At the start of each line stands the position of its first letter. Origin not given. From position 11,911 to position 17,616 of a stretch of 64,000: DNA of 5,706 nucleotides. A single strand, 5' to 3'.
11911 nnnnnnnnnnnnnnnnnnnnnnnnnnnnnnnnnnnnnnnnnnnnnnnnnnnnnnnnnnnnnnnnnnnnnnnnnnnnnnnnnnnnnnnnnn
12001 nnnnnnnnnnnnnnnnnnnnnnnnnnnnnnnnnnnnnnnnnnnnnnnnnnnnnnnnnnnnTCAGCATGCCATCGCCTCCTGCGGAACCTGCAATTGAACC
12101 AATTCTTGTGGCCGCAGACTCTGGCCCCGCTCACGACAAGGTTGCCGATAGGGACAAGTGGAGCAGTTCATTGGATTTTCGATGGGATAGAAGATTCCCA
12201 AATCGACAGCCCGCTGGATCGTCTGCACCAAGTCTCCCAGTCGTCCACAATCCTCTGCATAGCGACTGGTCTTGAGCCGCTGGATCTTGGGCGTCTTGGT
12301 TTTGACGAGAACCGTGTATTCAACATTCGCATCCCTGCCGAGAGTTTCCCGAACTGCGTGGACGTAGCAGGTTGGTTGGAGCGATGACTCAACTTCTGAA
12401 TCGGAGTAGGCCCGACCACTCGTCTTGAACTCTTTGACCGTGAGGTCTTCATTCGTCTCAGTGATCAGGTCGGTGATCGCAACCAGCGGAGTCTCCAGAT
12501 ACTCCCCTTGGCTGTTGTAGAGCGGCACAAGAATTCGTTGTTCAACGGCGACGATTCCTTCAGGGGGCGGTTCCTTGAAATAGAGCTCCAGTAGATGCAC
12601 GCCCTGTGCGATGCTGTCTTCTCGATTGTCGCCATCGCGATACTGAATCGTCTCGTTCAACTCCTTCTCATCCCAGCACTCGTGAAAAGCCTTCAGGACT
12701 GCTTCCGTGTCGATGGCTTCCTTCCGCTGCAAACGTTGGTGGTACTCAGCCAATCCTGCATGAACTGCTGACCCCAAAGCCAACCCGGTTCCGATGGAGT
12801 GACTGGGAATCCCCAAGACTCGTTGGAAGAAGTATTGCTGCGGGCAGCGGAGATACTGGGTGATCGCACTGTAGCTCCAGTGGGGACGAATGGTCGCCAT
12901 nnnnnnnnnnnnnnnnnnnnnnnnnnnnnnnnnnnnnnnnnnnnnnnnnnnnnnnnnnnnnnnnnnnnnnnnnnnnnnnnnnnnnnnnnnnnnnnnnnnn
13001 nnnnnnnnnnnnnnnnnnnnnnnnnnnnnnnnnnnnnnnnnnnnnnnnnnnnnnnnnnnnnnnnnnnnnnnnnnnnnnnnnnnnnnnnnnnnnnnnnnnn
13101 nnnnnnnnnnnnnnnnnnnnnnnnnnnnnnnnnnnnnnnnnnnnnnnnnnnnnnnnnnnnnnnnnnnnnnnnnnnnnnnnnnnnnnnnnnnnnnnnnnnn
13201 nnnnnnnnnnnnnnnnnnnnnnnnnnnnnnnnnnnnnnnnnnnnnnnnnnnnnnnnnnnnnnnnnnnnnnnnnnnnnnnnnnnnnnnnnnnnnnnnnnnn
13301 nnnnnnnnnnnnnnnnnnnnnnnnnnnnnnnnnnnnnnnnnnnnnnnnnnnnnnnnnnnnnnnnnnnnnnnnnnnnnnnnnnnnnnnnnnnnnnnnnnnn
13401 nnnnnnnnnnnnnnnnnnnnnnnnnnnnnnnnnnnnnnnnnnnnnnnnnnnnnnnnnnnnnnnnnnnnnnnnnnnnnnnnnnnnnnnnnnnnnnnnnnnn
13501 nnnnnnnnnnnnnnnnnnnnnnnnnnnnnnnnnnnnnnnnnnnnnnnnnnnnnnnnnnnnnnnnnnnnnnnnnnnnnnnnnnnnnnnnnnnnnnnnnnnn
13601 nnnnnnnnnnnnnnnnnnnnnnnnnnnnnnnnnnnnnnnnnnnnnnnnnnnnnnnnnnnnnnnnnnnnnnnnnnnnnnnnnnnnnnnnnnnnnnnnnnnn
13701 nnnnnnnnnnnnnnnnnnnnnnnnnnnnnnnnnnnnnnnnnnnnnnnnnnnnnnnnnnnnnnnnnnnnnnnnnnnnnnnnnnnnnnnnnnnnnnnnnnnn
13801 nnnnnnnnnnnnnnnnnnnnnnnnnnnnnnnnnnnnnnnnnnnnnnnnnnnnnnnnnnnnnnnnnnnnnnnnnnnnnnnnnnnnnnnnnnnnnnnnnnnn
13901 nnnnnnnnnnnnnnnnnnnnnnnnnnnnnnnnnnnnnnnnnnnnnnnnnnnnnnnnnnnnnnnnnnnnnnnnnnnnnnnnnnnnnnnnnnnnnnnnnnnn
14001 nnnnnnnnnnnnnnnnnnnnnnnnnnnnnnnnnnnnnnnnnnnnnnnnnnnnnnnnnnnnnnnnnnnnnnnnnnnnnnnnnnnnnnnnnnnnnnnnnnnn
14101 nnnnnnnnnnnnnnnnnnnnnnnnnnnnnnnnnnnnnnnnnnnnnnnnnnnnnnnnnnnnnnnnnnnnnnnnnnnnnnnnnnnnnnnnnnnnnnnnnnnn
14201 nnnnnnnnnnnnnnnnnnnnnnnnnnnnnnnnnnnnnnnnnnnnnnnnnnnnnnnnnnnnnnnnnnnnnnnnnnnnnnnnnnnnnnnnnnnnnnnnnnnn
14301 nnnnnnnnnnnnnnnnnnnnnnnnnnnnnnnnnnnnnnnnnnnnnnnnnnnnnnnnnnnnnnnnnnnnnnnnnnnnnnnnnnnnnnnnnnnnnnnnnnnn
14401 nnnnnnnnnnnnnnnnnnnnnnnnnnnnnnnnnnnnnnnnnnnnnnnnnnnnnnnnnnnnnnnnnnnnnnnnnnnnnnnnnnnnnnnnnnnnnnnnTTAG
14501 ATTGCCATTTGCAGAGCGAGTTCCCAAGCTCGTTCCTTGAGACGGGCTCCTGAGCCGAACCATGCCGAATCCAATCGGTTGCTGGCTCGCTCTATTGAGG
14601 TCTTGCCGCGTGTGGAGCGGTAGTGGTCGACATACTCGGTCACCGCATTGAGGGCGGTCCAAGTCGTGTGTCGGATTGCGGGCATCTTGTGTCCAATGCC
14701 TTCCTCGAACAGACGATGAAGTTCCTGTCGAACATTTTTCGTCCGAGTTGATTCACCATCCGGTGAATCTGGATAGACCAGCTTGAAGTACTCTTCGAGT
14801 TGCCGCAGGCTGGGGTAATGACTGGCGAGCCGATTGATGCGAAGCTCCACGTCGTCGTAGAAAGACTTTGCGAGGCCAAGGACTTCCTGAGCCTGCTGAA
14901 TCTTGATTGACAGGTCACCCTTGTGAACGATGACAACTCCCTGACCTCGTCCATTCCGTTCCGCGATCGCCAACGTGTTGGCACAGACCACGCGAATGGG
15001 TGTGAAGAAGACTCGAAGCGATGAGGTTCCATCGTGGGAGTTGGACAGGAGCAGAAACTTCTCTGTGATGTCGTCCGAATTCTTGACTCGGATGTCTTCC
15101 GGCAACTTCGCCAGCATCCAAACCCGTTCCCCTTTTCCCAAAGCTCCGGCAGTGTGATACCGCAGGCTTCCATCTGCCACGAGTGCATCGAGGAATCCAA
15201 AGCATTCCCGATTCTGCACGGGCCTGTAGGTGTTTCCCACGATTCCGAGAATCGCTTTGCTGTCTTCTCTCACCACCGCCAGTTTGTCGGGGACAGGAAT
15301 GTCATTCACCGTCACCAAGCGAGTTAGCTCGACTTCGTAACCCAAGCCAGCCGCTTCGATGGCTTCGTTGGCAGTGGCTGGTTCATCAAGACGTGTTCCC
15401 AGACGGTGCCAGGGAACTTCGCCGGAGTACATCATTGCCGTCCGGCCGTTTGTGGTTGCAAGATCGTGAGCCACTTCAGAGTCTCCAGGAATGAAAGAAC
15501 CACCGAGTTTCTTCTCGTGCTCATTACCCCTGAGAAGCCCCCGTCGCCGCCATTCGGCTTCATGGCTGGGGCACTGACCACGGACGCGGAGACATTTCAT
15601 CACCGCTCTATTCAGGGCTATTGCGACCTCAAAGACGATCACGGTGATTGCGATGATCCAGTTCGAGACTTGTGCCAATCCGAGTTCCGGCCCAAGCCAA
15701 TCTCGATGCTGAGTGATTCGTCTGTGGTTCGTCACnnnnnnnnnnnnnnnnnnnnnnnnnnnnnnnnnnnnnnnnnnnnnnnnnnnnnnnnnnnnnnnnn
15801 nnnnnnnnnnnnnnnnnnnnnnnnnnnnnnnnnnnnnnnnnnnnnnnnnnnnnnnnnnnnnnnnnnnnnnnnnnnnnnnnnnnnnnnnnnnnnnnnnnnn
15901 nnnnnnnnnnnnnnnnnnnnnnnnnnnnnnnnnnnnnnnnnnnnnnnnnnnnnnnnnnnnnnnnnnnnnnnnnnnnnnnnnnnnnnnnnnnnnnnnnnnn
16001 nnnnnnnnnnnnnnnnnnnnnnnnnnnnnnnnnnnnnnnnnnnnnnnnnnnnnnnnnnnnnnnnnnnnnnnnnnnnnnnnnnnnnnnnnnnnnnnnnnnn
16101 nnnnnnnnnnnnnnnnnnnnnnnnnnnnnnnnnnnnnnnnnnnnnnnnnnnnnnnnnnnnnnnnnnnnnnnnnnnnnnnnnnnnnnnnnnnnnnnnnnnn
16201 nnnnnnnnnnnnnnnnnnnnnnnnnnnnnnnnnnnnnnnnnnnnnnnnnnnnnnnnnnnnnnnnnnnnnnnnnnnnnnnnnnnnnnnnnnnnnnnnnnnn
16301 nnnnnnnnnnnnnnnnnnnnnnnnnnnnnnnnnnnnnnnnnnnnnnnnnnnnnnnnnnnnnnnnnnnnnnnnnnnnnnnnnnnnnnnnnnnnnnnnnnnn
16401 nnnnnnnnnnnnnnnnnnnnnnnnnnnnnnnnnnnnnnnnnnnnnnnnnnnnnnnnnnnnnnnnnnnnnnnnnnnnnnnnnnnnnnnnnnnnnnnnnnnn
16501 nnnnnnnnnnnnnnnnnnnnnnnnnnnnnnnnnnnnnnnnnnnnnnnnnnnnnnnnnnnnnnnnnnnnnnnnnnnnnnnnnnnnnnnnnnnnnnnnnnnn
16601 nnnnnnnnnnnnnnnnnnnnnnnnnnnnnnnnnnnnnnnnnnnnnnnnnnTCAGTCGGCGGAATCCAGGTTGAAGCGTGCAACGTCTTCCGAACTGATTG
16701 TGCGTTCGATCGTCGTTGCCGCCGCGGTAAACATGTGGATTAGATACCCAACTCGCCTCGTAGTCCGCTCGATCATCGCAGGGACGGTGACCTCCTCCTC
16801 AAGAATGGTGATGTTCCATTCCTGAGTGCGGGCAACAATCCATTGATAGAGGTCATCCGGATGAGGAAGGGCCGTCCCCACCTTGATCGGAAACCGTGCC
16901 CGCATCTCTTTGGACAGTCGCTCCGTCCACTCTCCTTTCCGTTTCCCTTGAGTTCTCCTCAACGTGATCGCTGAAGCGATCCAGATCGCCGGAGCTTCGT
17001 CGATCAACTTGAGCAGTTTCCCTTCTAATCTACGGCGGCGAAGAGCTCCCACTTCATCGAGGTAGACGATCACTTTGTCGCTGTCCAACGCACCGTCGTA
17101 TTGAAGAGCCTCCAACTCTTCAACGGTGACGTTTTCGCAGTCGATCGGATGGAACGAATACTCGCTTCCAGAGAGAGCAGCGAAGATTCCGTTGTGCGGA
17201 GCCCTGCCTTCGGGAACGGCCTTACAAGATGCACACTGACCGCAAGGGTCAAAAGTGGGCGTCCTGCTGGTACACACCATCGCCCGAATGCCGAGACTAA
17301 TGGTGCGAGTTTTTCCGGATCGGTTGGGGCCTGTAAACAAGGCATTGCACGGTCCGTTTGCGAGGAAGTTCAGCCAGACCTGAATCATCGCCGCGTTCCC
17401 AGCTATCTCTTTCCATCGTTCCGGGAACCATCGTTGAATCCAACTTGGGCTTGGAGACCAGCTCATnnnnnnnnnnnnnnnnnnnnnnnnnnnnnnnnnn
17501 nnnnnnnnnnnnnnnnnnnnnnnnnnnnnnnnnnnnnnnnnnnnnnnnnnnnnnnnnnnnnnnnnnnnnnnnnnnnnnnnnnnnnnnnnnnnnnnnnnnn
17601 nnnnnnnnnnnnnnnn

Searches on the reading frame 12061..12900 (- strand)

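Call 8: search_protein_families(library=pfam, proteins=[window:12061-12900:-], max_evalue=0.001)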
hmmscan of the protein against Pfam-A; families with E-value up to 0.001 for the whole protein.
window:12061-12900:- (279 aa): 2 families
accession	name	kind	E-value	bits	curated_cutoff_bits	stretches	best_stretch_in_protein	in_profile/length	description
PF12705.13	PDDEXK_1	-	8e-30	105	22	1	7-256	1-247/247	PD-(D/E)XK nuclease superfamily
PF01930.23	Cas_Cas4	-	0.00072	20.1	22.7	0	143-255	56-158/160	Domain of unknown function DUF83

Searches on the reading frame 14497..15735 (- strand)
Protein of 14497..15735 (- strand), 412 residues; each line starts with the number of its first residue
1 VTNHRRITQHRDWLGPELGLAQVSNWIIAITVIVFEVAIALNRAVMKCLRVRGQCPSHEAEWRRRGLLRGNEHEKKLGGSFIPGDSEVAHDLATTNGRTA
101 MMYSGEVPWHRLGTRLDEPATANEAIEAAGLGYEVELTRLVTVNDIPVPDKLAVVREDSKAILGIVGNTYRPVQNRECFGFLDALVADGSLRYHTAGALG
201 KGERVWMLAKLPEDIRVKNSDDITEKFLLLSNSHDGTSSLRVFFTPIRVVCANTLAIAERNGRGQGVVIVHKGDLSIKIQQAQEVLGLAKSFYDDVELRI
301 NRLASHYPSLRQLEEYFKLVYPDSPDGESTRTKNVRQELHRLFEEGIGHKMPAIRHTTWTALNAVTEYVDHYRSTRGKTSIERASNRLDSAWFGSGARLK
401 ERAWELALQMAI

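Call 8: search_protein_families(library=pfam, proteins=[window:14497-15735:-], max_evalue=0.001)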
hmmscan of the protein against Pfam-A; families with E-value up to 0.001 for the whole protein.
window:14497-15735:- (412 aa): 1 family
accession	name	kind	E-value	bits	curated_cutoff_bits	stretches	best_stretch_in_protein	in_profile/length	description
PF06067.16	DUF932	-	4.1e-63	213.6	23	1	163-392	2-227/227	Domain of unknown function (DUF932)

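Call 19: search_protein_families(library=ncbifam, proteins=[window:14497-15735:-], max_evalue=0.01)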
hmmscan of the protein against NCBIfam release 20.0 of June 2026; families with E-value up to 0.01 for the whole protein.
window:14497-15735:- (412 aa): 1 family
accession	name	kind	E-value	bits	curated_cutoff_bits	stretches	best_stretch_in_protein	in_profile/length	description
TIGR03299.1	LGT_TIGR03299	subfamily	1e-79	268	110.7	1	100-408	2-311/312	phage/plasmid-like protein TIGR03299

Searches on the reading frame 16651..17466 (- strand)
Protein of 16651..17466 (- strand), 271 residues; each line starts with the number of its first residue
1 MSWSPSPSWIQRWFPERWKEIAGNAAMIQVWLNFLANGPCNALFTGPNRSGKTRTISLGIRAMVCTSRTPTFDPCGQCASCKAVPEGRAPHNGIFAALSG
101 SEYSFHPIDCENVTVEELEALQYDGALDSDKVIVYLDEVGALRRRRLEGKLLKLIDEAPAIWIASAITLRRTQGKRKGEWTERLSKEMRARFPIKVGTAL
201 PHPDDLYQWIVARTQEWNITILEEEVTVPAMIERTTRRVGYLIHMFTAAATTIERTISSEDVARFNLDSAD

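Call 8: search_protein_families(library=pfam, proteins=[window:16651-17466:-], max_evalue=0.001)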
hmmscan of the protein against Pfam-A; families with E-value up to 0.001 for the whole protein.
window:16651-17466:- (271 aa): 1 family
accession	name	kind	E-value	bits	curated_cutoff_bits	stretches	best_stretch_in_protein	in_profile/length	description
PF13177.12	DNA_pol3_delta2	-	4.4e-06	27.2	27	1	42-160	22-130/161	DNA polymerase III, delta subunit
